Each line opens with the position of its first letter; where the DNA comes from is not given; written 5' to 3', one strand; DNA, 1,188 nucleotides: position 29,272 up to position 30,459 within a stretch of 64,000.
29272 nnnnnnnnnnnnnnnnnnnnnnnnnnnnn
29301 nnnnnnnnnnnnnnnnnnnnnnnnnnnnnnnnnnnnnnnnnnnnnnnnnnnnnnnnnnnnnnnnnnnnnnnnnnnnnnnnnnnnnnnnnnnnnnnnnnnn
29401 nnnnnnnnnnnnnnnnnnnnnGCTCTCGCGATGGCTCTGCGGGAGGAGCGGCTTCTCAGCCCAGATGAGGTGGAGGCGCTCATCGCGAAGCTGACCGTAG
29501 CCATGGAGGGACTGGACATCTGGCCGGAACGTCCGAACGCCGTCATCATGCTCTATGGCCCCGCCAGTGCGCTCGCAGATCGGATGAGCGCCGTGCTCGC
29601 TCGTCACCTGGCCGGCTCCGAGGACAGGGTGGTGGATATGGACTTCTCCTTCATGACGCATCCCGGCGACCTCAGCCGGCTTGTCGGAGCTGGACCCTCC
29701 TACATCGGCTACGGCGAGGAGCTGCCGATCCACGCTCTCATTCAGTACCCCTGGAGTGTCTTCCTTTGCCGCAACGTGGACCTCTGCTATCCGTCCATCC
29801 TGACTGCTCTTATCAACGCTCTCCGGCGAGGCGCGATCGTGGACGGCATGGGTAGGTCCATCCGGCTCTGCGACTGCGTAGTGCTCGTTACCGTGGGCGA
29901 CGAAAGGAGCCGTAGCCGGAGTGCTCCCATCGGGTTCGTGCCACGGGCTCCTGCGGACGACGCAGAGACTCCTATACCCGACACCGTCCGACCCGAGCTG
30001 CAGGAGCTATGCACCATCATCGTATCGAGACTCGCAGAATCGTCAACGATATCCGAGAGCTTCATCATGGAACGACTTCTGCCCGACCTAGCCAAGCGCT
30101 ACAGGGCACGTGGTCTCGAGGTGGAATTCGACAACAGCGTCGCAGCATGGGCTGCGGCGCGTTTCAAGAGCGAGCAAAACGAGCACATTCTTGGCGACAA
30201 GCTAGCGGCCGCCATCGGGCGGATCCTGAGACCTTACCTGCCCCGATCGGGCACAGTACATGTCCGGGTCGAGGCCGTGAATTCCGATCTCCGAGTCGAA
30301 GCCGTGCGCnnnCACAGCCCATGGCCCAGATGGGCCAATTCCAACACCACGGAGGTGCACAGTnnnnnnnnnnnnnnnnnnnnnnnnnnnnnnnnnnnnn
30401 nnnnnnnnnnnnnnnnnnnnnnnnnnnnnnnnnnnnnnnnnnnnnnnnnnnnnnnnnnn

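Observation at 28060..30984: ClpA-like unfoldase with a catalytically dead second AAA+ ring but a retained IGF loop, paired with a YbjN-like protein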

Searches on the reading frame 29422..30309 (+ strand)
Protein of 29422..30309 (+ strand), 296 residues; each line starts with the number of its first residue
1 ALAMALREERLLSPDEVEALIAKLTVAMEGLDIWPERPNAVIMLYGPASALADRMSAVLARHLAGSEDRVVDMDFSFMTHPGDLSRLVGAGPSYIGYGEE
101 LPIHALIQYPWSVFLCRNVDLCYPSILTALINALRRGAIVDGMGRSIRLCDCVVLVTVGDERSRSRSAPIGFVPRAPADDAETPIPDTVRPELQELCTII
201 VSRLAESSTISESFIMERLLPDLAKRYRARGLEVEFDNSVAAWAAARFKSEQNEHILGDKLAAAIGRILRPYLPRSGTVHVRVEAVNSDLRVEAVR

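Call 28: find_related_loci(query=A3, collection=genome_contigs, flank=4000)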
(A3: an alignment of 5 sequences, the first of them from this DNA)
Query A3 (296 aa) in genome_contigs; peptide patterns used: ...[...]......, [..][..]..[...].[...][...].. (x = any residue, [..] = any of these).
25 stretches matched a pattern; 4 encode a relative of the query (tblastn E <= 1e-3); 4 distinct loci.
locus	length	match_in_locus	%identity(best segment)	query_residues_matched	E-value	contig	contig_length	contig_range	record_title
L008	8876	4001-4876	46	2-293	2e-79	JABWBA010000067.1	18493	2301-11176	MAG: Chthonomonadales bacterium isolate MAG_18 scaffold_3166, whole genome shotgun sequence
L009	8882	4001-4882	37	1-293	2e-55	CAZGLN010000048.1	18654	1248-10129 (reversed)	MAG TPA_asm: uncultured Chthonomonadales bacterium isolate SRP290908_co1_123 genome assembly, contig: NODE_3961_length_1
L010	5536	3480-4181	43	11-243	3e-55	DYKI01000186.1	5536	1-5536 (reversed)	MAG TPA_asm: Chthonomonas calidirosea isolate SulCav_AS07-7_64_28 SulCav_AS07_7_13255_length_5536_cov_13_596242, whole g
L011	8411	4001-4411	29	34-172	3e-14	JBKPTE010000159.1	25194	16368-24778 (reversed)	MAG: Acidobacteriota bacterium isolate GS_EKS_MAG_00004 GS_EKS_000000537416, whole genome shotgun sequence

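Call 57: search_protein_representatives(alignment_id=A2)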
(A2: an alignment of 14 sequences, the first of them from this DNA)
Query: 14 sequences, 303 profile positions. Proteins with E-value up to 0.001 (for the whole library): 21790; up to 1e-10: 14574; up to 1e-30: 1051. The best 150 are listed.
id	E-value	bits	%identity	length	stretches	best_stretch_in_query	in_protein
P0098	2.0e-113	394.8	-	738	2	1-299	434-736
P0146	3.1e-111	387.7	-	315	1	1-294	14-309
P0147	6.1e-111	386.7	-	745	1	2-295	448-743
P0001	4.1e-109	380.7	-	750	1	2-295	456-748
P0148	6.2e-105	367.0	-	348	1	2-298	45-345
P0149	2.4e-104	365.1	-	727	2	1-295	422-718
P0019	1.3e-103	362.6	-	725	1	2-302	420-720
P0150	6.4e-101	353.8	-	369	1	2-298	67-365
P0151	1.5e-100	352.6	-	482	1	2-297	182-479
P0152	5.1e-100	350.8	-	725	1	3-297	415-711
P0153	6.1e-99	347.3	-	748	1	1-296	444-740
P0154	1.8e-98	345.7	-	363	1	2-298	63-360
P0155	3.1e-98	345.0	-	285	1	24-297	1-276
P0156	2.8e-97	341.8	-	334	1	2-296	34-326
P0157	3.7e-97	341.5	-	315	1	14-293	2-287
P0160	1.1e-96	339.8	-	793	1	2-300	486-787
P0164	9.9e-92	323.6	-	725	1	5-292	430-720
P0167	2.9e-90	318.8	-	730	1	2-297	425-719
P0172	1.1e-86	307.0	-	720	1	2-296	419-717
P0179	1.6e-84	300.0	-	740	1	1-300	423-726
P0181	4.0e-84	298.6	-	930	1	2-293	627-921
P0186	1.2e-82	293.8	-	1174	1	2-291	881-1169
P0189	1.4e-81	290.3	-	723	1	2-295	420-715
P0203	2.4e-77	276.4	-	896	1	2-297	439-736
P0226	3.2e-71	256.3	-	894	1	1-297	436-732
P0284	1.5e-50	188.4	-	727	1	2-293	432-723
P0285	2.6e-50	187.6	-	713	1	2-285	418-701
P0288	7.1e-50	186.2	-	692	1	2-296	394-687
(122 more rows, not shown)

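Call 60: list_cluster_members(proteins=[P0147, P0149, P0153, P0160, P0164, P0167, P0172, P0179, P0189, P0284])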
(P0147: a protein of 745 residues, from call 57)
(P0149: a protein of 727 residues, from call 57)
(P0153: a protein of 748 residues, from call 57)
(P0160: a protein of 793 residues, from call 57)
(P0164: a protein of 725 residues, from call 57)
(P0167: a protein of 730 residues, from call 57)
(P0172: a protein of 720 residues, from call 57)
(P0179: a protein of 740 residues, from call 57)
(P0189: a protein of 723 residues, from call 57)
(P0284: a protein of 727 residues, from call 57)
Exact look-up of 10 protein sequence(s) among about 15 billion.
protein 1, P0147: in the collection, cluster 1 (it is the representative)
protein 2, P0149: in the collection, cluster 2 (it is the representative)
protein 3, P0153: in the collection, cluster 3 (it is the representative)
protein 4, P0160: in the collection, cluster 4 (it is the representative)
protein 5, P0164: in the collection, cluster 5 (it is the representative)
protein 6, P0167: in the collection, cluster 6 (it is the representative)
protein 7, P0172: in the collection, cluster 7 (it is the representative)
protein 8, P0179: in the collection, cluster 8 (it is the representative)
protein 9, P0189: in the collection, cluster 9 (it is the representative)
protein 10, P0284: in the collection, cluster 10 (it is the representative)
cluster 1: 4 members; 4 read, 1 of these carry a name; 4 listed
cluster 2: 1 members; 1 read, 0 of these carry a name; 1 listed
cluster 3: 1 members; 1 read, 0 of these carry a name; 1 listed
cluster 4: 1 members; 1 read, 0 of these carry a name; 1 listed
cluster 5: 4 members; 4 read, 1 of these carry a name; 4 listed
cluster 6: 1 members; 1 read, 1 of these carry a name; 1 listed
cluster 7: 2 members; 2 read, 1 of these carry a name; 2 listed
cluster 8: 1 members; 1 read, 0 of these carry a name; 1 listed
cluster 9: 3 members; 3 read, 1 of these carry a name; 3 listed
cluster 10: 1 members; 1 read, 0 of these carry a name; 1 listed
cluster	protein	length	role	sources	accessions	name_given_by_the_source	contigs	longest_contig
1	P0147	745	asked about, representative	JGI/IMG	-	ATP-dependent Clp protease ATP-binding subunit ClpC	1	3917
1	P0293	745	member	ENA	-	-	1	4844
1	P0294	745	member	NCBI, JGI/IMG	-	-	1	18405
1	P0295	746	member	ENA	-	-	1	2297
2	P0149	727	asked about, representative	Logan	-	-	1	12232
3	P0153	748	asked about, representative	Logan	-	-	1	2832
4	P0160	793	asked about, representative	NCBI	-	-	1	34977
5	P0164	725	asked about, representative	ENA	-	-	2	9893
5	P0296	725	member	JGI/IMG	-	ATP-dependent Clp protease ATP-binding subunit ClpC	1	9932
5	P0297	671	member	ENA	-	-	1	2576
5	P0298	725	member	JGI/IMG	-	-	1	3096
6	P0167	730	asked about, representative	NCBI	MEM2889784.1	MAG: AAA family ATPase [Candidatus Hadarchaeum sp.]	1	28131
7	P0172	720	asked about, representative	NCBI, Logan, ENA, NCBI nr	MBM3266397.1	MAG: ATP-dependent Clp protease ATP-binding subunit [Candidatus Sericytochromatia ... | ATP-dependent Clp protease ATP-binding subunit [Candidatus Tanganyikabacteria bacterium]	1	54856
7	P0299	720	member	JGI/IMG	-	-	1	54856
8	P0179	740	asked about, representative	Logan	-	-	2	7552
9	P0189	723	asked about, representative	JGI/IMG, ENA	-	ATP-dependent Clp protease ATP-binding subunit ClpC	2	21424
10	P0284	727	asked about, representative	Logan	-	-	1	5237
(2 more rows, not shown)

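Call 65: search_protein_families(library=pfam, proteins=[L008:1626-2561:-, L008:5657-7219:+, L009:416-2224:-, L009:5635-6978:+], max_evalue=0.0001)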
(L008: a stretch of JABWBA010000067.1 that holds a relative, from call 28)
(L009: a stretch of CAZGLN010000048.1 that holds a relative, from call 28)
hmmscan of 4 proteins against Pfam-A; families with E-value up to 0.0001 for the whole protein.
L008:1626-2561:- (311 aa): 3 families
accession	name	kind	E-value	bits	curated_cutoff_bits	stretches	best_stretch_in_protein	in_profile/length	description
PF20434.5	BD-FAE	-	3e-33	115.6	26.8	1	63-273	1-215/215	BD-FAE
PF07859.19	Abhydrolase_3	-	1.8e-19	70.8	25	1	81-292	6-208/210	alpha/beta hydrolase fold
PF00326.27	Peptidase_S9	-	1e-13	51.7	22.6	1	227-311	122-211/213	Prolyl oligopeptidase family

L008:5657-7219:+ (520 aa): 0 families

L009:416-2224:- (602 aa): 1 family
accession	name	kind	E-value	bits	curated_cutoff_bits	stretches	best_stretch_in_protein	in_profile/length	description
PF03235.19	GmrSD_N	-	2.9e-29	103.1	33.2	1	20-221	4-197/199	GmrSD restriction endonuclease, N-terminal domain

L009:5635-6978:+ (447 aa): 1 family
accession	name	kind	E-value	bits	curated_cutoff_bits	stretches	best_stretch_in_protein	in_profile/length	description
PF03787.20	RAMPs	-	3.4e-21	77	22.1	1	58-233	2-188/189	RAMP superfamily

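Call 93: find_encoding_contigs(protein=P0285, flank=4000, max_places=3)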
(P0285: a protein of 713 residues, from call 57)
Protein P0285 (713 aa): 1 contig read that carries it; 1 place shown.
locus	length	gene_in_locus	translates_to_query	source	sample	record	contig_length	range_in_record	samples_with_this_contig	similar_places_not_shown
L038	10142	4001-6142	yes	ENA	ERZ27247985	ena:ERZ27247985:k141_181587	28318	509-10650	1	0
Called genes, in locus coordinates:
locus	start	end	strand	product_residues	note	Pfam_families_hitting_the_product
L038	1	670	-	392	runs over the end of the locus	?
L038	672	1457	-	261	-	PF01058:Oxidored_q6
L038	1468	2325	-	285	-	PF00970:FAD_binding_6 (weak), PF00175:NAD_binding_1, PF10418:DHODB_Fe-S_bind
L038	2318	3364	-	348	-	PF12838:Fer4_7 (faint), PF14697:Fer4_21 (faint), PF00037:Fer4 (faint), PF12797:Fer4_2 (faint), PF12837:Fer4_6 (faint), PF13183:Fer4_8 (weak), PF13187:Fer4_9 (faint), PF17179:Fer4_22, +1 more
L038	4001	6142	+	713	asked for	PF12775:AAA_7 (weak), PF13191:AAA_16 (weak), PF00004:AAA, PF17871:AAA_lid_9, PF00004:AAA, PF07724:AAA_2, PF07728:AAA_5, PF10431:ClpB_D2-small, +8 more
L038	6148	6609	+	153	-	PF22551:TY-Chap1, PF10722:YbjN (weak)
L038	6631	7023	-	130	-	PF05099:TerB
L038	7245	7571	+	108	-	-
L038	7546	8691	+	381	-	-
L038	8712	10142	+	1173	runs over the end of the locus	PF00515:TPR_1 (faint), PF04212:MIT (faint), PF07719:TPR_2 (faint), PF08238:Sel1 (faint), PF13181:TPR_8 (faint), PF13424:TPR_12 (faint), PF14938:SNAP (faint), PF12770:CHAT, +5 more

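Call 99: list_cluster_members(proteins=[P0203, P0226, P0285, P0288, P0284])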
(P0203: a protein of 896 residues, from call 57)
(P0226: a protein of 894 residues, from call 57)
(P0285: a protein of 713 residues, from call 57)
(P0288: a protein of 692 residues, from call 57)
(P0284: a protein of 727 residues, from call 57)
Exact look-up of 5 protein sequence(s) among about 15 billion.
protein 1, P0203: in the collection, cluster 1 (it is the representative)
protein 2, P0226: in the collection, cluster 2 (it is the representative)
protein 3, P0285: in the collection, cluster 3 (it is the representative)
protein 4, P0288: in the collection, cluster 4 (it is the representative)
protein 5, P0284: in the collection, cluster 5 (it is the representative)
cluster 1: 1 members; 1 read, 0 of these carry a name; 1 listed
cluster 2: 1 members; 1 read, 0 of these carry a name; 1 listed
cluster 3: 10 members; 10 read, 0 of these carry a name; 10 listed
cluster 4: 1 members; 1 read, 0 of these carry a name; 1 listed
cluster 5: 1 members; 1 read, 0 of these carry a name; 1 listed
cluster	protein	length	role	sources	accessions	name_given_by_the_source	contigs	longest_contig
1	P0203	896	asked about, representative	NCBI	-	-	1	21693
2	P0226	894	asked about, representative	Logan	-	-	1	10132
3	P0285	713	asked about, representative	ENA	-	-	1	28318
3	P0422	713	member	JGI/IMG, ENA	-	-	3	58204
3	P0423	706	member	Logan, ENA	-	-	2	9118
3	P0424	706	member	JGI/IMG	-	-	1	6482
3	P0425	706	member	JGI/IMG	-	-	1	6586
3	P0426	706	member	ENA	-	-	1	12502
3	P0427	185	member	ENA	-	-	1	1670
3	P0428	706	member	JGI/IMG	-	-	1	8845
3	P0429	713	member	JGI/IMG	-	-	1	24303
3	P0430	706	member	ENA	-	-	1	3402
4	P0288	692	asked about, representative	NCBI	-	-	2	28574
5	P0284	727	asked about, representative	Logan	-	-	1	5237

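Call 100: search_protein_families(library=pfam, proteins=[P0203, P0226, P0186, P0181], max_evalue=0.001)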
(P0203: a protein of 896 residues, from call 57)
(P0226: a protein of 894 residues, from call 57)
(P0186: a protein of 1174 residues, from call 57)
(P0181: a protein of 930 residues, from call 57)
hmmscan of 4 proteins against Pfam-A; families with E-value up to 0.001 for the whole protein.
P0203 (896 aa): 7 families
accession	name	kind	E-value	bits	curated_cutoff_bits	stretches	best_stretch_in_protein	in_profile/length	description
PF17871.7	AAA_lid_9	-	1.2e-14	54.6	22.8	1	346-412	1-67/104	AAA lid domain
PF00004.35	AAA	-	9.2e-12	46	21.2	1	206-338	2-124/131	ATPase family associated with various cellular activities (AAA)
PF13191.12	AAA_16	-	3.5e-08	34.6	32.6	1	183-298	2-115/167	AAA ATPase domain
PF07724.20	AAA_2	-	4e-08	33.9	27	1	475-631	2-159/166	AAA domain (Cdc48 subfamily)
PF22551.1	TY-Chap1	-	4.3e-08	33.3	27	1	760-889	7-130/132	T3SS (YopN, CesT) and YbjN peptide-binding chaperone 1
PF05621.17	TniB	-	5.4e-06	26.4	22.4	0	275-343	122-185/189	Bacterial TniB protein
PF07728.20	AAA_5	-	0.00032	21.1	22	0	206-283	3-77/139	AAA domain (dynein-related subfamily)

P0226 (894 aa): 10 families
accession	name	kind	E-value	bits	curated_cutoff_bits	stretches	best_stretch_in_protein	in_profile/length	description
PF07724.20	AAA_2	-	1.7e-17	64.4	27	1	481-624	10-156/166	AAA domain (Cdc48 subfamily)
PF00004.35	AAA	-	1.1e-14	55.4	21.2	1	206-336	2-124/131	ATPase family associated with various cellular activities (AAA)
PF17871.7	AAA_lid_9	-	3.5e-11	43.4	22.8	1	344-410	1-67/104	AAA lid domain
PF13191.12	AAA_16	-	4.6e-10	40.7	32.6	1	182-286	1-103/167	AAA ATPase domain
PF01637.24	ATPase_2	-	3.4e-06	27.5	33.2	0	183-226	1-44/225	ATPase domain predominantly from Archaea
PF05621.17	TniB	-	1.9e-05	24.6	22.4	0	271-342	119-186/189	Bacterial TniB protein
PF12775.13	AAA_7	-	0.00023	21.2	25.8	1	193-283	25-111/181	P-loop containing dynein motor region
PF07728.20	AAA_5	-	0.00049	20.5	22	0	206-284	3-78/139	AAA domain (dynein-related subfamily)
PF20703.3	nSTAND1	-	0.0007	19.8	27.1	0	181-346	14-190/379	Novel STAND NTPase 1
PF05729.18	NACHT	-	0.00099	19.4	26.7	0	206-237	4-35/167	NACHT domain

P0186 (1174 aa): 12 families
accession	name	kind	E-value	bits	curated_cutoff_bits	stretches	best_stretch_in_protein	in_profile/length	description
PF17871.7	AAA_lid_9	-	6e-13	49.1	22.8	1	790-852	3-65/104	AAA lid domain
PF07724.20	AAA_2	-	2.6e-11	44.3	27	1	920-1037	5-123/166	AAA domain (Cdc48 subfamily)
PF00004.35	AAA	-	5.6e-09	37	21.2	1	661-765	2-111/131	ATPase family associated with various cellular activities (AAA)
PF25174.1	Beta-prop_THOC3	-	6e-09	35.7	305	1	343-452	49-154/272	THOC3 beta-propeller domain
PF13191.12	AAA_16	-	4.1e-08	34.3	32.6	1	638-714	2-86/167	AAA ATPase domain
PF07676.18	PD40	-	2.1e-06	28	20.9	0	375-400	2-27/38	WD40-like Beta Propeller Repeat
PF01637.24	ATPase_2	-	8.4e-06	26.2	33.2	0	638-681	1-44/225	ATPase domain predominantly from Archaea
PF23569.1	NBD_SMAX1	-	2.3e-05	24.6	27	1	642-700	16-76/212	SMAX1 nucleotide binding domain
PF24817.1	WD40_WDHD1_1st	-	8.7e-05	22.3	109.9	0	342-399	224-283/291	WDHD1 first WD40 domain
PF23414.1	Beta-prop_EML_2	-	0.0002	21.3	90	0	342-402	83-146/266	Echinoderm microtubule-associated protein second beta-propeller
PF07728.20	AAA_5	-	0.00064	20.2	22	0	661-727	3-76/139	AAA domain (dynein-related subfamily)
PF05621.17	TniB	-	0.00064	19.6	22.4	0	720-785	122-185/189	Bacterial TniB protein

P0181 (930 aa): 10 families
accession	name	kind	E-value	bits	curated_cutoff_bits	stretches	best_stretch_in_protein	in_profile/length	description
PF00004.35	AAA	-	3.4e-15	57.1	21.2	1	396-511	2-111/131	ATPase family associated with various cellular activities (AAA)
PF07724.20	AAA_2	-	3.1e-13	50.5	27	1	664-820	3-160/166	AAA domain (Cdc48 subfamily)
PF17871.7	AAA_lid_9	-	6.7e-12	45.7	22.8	1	534-602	1-69/104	AAA lid domain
PF13191.12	AAA_16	-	3.4e-06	28.1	32.6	1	373-460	2-94/167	AAA ATPase domain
PF07728.20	AAA_5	-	1.1e-05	25.9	22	1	396-473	3-77/139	AAA domain (dynein-related subfamily)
PF05621.17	TniB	-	3.4e-05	23.8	22.4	0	464-531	121-185/189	Bacterial TniB protein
PF01637.24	ATPase_2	-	9.1e-05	22.8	33.2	0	442-531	91-180/225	ATPase domain predominantly from Archaea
PF23569.1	NBD_SMAX1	-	0.00025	21.2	27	1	377-438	16-77/212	SMAX1 nucleotide binding domain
PF01078.27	Mg_chelatase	-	0.00036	20.4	20.3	0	677-782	52-156/207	Magnesium chelatase, subunit ChlI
PF13604.12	AAA_30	-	0.00057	20.1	27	0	383-420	9-46/191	AAA domain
